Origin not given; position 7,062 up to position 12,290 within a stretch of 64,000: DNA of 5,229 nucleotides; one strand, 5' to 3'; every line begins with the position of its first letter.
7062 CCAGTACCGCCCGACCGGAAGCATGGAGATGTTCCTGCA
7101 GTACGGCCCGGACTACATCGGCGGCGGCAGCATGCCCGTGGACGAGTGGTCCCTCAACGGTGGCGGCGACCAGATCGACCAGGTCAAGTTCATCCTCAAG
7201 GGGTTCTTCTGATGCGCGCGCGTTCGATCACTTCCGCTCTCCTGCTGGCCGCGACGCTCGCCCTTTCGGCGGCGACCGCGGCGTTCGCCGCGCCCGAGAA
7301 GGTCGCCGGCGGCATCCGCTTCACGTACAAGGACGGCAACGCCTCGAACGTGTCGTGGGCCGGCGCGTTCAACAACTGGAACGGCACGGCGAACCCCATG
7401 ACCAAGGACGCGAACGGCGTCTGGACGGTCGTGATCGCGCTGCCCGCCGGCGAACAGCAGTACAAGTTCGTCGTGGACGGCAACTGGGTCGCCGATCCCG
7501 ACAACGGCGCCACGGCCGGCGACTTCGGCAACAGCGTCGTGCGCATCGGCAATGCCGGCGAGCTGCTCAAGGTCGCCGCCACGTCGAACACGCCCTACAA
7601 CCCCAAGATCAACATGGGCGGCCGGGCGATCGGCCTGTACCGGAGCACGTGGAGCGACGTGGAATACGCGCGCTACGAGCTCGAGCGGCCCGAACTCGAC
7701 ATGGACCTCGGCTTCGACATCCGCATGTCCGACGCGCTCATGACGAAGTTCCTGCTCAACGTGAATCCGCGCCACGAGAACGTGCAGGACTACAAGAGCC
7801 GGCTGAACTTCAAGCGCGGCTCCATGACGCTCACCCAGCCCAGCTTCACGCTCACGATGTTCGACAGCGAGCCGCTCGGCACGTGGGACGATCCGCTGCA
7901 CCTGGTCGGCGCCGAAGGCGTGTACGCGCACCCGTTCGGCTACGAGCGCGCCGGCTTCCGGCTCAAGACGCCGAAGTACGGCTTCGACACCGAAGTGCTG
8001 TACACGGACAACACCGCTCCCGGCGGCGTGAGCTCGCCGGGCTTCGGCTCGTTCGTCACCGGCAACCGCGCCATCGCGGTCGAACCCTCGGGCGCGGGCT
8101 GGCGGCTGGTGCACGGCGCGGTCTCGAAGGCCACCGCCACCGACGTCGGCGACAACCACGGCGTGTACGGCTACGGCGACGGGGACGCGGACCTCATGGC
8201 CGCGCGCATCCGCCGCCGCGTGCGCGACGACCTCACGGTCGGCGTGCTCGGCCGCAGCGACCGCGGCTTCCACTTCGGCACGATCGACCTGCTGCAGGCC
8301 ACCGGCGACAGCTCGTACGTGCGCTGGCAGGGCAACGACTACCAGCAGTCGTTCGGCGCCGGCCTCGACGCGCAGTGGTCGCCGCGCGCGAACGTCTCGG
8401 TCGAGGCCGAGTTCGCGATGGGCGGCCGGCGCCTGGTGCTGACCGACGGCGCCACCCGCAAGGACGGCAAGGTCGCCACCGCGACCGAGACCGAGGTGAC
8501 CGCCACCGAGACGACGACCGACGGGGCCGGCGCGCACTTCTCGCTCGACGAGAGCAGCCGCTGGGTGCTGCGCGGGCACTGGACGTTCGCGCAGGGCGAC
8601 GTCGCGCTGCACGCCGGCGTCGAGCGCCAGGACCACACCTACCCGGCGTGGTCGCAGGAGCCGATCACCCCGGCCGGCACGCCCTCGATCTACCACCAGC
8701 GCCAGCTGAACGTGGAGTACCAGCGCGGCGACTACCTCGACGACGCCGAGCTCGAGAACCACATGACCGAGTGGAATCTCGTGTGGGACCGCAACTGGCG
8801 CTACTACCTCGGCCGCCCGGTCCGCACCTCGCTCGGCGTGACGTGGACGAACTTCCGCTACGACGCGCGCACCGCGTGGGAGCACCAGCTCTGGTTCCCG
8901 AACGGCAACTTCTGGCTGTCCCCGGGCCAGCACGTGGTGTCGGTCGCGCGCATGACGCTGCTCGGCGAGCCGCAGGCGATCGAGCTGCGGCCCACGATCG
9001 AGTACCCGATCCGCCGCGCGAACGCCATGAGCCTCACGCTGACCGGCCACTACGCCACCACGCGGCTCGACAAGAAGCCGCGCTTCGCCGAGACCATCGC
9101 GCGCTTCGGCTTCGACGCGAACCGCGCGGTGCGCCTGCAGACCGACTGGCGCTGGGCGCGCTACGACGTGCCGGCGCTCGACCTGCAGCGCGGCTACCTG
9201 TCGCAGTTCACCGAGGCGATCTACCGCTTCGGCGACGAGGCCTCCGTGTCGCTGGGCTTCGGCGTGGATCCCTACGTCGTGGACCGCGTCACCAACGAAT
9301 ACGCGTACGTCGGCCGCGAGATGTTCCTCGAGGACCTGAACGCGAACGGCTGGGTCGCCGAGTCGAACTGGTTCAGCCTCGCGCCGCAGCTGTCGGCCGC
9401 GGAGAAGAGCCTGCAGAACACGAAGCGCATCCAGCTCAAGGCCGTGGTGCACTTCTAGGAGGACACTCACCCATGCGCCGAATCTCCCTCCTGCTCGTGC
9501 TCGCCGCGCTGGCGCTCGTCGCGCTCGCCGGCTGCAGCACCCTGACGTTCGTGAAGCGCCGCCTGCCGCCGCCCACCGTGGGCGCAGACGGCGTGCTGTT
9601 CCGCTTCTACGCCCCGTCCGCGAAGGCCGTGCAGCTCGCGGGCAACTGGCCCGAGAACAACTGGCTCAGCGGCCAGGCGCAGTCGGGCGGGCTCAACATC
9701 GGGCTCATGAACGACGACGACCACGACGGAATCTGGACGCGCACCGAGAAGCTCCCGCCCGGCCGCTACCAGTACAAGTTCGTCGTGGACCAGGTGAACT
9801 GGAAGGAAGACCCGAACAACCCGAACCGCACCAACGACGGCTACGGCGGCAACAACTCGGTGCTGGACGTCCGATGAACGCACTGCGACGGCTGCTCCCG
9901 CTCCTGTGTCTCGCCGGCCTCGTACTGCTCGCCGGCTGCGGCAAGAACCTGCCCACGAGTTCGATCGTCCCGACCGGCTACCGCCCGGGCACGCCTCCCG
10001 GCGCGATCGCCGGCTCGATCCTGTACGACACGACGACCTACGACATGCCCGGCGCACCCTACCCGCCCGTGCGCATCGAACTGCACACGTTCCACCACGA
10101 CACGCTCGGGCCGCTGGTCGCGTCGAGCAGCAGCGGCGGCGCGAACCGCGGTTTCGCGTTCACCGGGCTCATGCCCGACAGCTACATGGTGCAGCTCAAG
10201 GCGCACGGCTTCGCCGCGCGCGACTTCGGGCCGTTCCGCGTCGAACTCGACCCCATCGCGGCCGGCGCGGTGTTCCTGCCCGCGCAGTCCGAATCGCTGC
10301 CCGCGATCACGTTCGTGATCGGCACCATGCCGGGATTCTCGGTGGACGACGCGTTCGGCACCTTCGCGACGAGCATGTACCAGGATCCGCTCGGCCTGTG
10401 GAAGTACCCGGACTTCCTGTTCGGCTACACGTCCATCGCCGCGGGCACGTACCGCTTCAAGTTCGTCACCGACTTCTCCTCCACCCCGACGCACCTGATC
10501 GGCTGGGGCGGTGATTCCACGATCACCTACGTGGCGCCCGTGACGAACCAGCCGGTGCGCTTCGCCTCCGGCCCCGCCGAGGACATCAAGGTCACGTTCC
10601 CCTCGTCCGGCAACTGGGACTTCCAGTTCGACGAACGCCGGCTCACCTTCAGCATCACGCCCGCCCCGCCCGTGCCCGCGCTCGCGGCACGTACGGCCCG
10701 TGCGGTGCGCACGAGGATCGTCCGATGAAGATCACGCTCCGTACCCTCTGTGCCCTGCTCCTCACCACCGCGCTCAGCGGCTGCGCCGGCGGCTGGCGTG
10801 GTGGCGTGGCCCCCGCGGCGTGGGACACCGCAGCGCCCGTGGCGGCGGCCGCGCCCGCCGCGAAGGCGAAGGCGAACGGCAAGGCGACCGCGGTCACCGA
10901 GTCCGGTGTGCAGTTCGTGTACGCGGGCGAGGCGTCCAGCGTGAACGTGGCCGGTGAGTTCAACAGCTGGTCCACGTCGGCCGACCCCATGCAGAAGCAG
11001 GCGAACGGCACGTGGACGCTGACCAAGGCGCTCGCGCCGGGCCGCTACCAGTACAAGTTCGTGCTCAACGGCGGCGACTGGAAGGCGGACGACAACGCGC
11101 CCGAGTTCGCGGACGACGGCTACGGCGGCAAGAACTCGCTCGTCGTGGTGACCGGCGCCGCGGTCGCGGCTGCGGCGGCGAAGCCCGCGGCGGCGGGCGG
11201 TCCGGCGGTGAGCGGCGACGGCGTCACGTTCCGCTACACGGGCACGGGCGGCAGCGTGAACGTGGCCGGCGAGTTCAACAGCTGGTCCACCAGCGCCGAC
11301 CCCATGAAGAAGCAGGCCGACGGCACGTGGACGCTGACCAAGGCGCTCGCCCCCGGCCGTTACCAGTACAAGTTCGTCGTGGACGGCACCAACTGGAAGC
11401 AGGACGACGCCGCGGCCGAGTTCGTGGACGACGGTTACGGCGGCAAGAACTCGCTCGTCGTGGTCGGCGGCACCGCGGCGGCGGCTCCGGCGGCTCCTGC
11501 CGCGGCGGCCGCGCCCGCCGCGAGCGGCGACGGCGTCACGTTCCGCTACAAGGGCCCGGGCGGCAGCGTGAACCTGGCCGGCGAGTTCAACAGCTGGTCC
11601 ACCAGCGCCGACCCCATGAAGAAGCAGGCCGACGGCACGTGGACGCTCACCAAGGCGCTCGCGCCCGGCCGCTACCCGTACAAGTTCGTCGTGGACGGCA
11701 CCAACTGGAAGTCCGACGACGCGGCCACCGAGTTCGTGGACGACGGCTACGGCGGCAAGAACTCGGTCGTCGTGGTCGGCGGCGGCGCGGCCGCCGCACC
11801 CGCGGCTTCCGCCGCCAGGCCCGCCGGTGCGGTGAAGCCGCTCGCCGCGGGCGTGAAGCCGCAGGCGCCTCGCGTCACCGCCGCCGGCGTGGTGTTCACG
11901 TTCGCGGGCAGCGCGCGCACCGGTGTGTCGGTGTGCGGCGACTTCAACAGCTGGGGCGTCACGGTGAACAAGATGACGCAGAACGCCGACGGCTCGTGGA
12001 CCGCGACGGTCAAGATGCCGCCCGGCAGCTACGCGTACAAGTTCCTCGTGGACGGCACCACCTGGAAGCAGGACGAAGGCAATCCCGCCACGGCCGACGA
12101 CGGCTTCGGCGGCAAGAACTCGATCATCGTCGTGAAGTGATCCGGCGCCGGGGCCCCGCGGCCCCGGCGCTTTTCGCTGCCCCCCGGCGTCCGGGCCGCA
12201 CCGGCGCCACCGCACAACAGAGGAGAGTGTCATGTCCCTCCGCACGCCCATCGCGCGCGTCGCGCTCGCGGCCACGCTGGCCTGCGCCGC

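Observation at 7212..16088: CBM48-based, envelope-anchored alpha-glucan utilisation locus that does not follow the Sus (SusC/SusD) paradigm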

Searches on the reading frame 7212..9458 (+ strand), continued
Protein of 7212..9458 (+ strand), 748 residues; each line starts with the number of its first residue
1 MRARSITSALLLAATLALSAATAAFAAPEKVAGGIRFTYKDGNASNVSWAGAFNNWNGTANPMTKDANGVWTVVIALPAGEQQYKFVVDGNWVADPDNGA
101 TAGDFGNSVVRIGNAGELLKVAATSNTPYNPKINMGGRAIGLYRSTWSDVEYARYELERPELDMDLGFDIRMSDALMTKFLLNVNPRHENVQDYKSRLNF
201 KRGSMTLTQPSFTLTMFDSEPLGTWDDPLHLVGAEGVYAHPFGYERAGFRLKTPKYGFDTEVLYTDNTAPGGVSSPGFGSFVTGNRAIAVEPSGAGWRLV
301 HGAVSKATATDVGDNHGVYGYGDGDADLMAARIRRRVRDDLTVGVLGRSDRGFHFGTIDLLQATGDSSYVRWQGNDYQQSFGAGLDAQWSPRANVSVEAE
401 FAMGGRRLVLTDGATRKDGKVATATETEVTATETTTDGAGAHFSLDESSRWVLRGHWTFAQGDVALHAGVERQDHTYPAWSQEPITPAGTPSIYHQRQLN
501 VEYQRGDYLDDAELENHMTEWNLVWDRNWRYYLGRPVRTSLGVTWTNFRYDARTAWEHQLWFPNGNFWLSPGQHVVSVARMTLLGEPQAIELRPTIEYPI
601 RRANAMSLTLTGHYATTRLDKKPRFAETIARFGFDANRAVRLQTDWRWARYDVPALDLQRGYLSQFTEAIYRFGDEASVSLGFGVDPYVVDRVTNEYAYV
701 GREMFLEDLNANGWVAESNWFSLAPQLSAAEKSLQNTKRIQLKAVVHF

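Call 87: search_protein_families(library=pfam, proteins=[L001:1845-2993:-], max_evalue=0.1)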
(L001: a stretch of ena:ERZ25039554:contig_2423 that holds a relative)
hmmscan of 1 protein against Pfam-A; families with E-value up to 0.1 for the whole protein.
L001:1845-2993:- (382 aa): 1 family
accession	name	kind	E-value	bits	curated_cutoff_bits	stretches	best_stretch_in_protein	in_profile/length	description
PF00686.25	CBM_20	-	2.1e-16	60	23.3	2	154-239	2-93/97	Starch binding domain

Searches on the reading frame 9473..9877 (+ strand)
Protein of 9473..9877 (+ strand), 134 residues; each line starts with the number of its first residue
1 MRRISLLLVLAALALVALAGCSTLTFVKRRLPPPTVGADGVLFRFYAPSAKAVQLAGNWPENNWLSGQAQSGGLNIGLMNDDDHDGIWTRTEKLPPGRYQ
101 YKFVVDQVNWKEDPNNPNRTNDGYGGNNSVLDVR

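Call 7: search_protein_families(library=pfam, proteins=[window:9473-9877:+], max_evalue=0.01)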
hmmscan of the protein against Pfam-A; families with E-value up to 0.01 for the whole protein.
window:9473-9877:+ (134 aa): 3 families
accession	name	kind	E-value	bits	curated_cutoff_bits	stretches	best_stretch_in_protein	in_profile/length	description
PF16561.11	AMPK1_CBM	-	1.7e-07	31.8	26.8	1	49-133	10-79/85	Glycogen recognition site of AMP-activated protein kinase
PF22058.2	X25_BaPul_like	-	1.8e-05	25.2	27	1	79-120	27-66/87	Pullulanase X25 domain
PF02922.24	CBM_48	-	8.3e-05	23.3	22.4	1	38-114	8-81/83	Carbohydrate-binding module 48 (Isoamylase N-terminal domain)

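Call 10: search_protein_families(library=ncbifam, proteins=[window:9473-9877:+], max_evalue=0.1)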
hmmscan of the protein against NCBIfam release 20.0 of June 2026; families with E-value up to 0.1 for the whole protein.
window:9473-9877:+ (134 aa): 4 families
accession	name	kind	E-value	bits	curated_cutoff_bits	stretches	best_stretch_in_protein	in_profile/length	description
NF008967.0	PRK12313.1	equivalog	0.0016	16.9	577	1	37-109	36-97/633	1,4-alpha-glucan branching protein GlgB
NF033216.1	lipo_YgdI_YgdR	subfamily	0.024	14.5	42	1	6-28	4-26/71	YgdI/YgdR family lipoprotein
NF047885.1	VanMgalDeMLigM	equivalog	0.043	12.7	580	1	36-84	97-142/461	vanillate/3-O-methylgallate O-demethylase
NF003811.1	PRK05402.1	equivalog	0.07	11.6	741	1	37-114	27-99/619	1,4-alpha-glucan branching protein GlgB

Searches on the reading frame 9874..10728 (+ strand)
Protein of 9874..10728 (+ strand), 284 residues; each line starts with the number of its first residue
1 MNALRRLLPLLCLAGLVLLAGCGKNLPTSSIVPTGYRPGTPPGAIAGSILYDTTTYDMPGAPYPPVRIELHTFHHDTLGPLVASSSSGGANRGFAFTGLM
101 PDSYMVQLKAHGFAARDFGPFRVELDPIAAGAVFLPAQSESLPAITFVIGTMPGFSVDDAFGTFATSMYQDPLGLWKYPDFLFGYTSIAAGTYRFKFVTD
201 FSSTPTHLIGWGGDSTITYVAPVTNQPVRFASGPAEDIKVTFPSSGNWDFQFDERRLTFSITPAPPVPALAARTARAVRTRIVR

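Call 7: search_protein_families(library=pfam, proteins=[window:9874-10728:+], max_evalue=0.01)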
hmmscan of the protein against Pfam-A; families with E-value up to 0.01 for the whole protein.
window:9874-10728:+ (284 aa): 0 families

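Call 10: search_protein_families(library=ncbifam, proteins=[window:9874-10728:+], max_evalue=0.1)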
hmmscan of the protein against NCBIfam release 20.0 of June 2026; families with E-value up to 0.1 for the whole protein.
window:9874-10728:+ (284 aa): 1 family
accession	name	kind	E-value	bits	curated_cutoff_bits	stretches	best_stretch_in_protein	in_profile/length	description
NF058595.1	invert_tail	domain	0.017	15.5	37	1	5-44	55-90/113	lipo-invert putative C-terminal anchoring domain-containing protein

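Call 41: search_solved_structures(query=A5, max_evalue=10)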
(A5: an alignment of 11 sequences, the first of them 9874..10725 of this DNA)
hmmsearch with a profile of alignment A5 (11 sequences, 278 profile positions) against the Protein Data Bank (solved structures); distinct sequences matched with E-value up to 10: 11.
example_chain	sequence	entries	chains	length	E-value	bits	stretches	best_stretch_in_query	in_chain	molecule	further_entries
1a47_A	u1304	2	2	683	0.0012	21.4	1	90-225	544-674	CYCLODEXTRIN GLYCOSYLTRANSFERASE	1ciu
3bmv_A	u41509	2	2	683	0.0012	21.4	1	90-225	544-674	Cyclomaltodextrin glucanotransferase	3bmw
4cgt_A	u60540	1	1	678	0.015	17.8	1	57-228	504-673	CYCLODEXTRIN GLYCOSYLTRANSFERASE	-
6cgt_A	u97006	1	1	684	0.016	17.8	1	57-228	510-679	CYCLODEXTRIN GLYCOSYLTRANSFERASE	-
1cgu_A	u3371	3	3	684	0.016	17.8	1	57-228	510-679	CYCLODEXTRIN GLYCOSYL-TRANSFERASE | CYCLODEXTRIN GLYCOSYLTRANSFERASE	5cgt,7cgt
3cgt_A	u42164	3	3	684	0.016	17.8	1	57-228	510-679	CYCLODEXTRIN GLYCOSYLTRANSFERASE | PROTEIN (CYCLODEXTRIN-GLYCOSYLTRANSFERASE)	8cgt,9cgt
1cgt_A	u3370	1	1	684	0.016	17.8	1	57-228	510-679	CYCLODEXTRIN GLYCOSYL-TRANSFERASE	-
4u3s_B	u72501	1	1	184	0.39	13.2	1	79-127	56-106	Cellulosomal scaffoldin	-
4wi0_B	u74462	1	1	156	0.52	12.8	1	84-127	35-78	Cellulosomal scaffoldin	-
8j5k_p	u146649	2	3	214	1.1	11.7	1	41-81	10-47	FCPII-I, fucoxanthin chlorophyll a/c binding protein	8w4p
3mn8_A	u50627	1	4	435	1.3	11.5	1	83-136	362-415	LP15968p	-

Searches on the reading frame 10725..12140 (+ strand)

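Call 7: search_protein_families(library=pfam, proteins=[window:10725-12140:+], max_evalue=0.01)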
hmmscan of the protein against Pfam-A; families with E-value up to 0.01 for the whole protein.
window:10725-12140:+ (471 aa): 5 families
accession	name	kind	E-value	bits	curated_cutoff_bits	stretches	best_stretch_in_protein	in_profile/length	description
PF16561.11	AMPK1_CBM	-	6.4e-55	183.8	26.8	4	167-247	3-79/85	Glycogen recognition site of AMP-activated protein kinase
PF02922.24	CBM_48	-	2.8e-33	114.5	22.4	4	61-120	12-76/83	Carbohydrate-binding module 48 (Isoamylase N-terminal domain)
PF22058.2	X25_BaPul_like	-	3.4e-20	72.3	27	4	77-122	13-59/87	Pullulanase X25 domain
PF16760.10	CBM53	-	1e-09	38.9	27.6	0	71-100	11-45/57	Starch/carbohydrate-binding module (family 53)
PF19077.6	Big_13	-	4.8e-08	33.8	27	0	190-219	52-83/102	Bacterial Ig-like domain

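Call 10: search_protein_families(library=ncbifam, proteins=[window:10725-12140:+], max_evalue=0.1)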
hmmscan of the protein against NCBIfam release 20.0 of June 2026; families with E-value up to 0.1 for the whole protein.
window:10725-12140:+ (471 aa): 11 families
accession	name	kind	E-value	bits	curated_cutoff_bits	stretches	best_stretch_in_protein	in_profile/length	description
NF008967.0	PRK12313.1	equivalog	6.6e-24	84.2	577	4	60-116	38-95/633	1,4-alpha-glucan branching protein GlgB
NF003811.1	PRK05402.1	equivalog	1.2e-21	77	741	4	58-117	27-88/619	1,4-alpha-glucan branching protein GlgB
TIGR01515.1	branching_enzym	equivalog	1.9e-17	63.1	463.95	3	59-119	27-91/607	1,4-alpha-glucan branching enzyme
NF009221.0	PRK12568.1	equivalog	1.7e-16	59.4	1270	4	55-116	147-212/745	1,4-alpha-glucan branching enzyme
NF011294.0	PRK14706.1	equivalog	2e-12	46.2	1284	3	56-125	34-107/642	1,4-alpha-glucan branching enzyme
TIGR02402.1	trehalose_TreZ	equivalog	2.1e-09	36.2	538.8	0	191-245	21-75/545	malto-oligosyltrehalose trehalohydrolase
NF003840.0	PRK05421.1-2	equivalog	0.00039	19.6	163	0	280-294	201-215/282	endonuclease/exonuclease/phosphatase family protein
NF003842.0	PRK05421.1-4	equivalog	0.009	15.4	144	0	176-189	177-190/259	endonuclease/exonuclease/phosphatase family protein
NF053833.1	Rv1352_Rv1906c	domain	0.032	14.6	25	0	198-220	3-25/76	Rv1352/Rv1906c domain-containing protein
TIGR04183.1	Por_Secre_tail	domain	0.046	13.7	23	0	394-446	16-64/72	T9SS type A sorting domain-containing protein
NF003841.0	PRK05421.1-3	equivalog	0.07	12.6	223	0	280-293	182-195/261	endonuclease/exonuclease/phosphatase family protein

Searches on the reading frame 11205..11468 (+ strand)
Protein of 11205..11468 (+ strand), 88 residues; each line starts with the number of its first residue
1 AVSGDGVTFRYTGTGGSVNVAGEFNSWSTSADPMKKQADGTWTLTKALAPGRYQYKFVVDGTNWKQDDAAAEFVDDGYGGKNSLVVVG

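Call 78: search_solved_structures(query=window:11205-11468:+, max_evalue=0.00001, show_alignments=2)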
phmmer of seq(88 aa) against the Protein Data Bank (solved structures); distinct sequences matched with E-value up to 0.00001: 13.
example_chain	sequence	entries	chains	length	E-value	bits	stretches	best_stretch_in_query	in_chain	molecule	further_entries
5ot1_A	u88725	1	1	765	6.5e-09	39.4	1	14-87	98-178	Pullulanase type II, GH13 family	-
1z0n_A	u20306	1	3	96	1.7e-07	34.9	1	7-85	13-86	5'-AMP-activated protein kinase, beta-1 subunit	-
4yef_A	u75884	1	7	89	3.2e-07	34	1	7-85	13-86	5'-AMP-activated protein kinase subunit beta-1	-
1z0m_A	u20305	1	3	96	3.9e-07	33.7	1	7-85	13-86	5'-AMP-activated protein kinase, beta-1 subunit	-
4y0g_A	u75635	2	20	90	2e-06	31.4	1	9-85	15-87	5'-AMP-activated protein kinase subunit beta-2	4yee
6e4t_B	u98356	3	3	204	2.1e-06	31.4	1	7-85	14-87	5'-AMP-activated protein kinase subunit beta-1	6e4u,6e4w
2f15_A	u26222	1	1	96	2.5e-06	31.1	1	9-85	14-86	5'-AMP-activated protein kinase, beta-2 subunit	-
4qfg_B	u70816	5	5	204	2.7e-06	31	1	7-85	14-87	5'-AMP-activated protein kinase subunit beta-1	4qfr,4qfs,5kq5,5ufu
2lu3_A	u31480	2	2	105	3.2e-06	30.8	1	9-85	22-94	5'-AMP-activated protein kinase subunit beta-2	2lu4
5t5t_B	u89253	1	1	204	4.1e-06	30.5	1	7-85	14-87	5'-AMP-activated protein kinase subunit beta-1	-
6c9f_B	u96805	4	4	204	4.1e-06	30.4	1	7-85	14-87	5'-AMP-activated protein kinase subunit beta-1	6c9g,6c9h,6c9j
4zhx_B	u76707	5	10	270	5.4e-06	30.1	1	7-85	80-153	5'-AMP-activated protein kinase subunit beta-1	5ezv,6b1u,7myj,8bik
4cfe_B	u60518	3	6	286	5.9e-06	29.9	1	7-85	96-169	5'-AMP-ACTIVATED PROTEIN KINASE SUBUNIT BETA-1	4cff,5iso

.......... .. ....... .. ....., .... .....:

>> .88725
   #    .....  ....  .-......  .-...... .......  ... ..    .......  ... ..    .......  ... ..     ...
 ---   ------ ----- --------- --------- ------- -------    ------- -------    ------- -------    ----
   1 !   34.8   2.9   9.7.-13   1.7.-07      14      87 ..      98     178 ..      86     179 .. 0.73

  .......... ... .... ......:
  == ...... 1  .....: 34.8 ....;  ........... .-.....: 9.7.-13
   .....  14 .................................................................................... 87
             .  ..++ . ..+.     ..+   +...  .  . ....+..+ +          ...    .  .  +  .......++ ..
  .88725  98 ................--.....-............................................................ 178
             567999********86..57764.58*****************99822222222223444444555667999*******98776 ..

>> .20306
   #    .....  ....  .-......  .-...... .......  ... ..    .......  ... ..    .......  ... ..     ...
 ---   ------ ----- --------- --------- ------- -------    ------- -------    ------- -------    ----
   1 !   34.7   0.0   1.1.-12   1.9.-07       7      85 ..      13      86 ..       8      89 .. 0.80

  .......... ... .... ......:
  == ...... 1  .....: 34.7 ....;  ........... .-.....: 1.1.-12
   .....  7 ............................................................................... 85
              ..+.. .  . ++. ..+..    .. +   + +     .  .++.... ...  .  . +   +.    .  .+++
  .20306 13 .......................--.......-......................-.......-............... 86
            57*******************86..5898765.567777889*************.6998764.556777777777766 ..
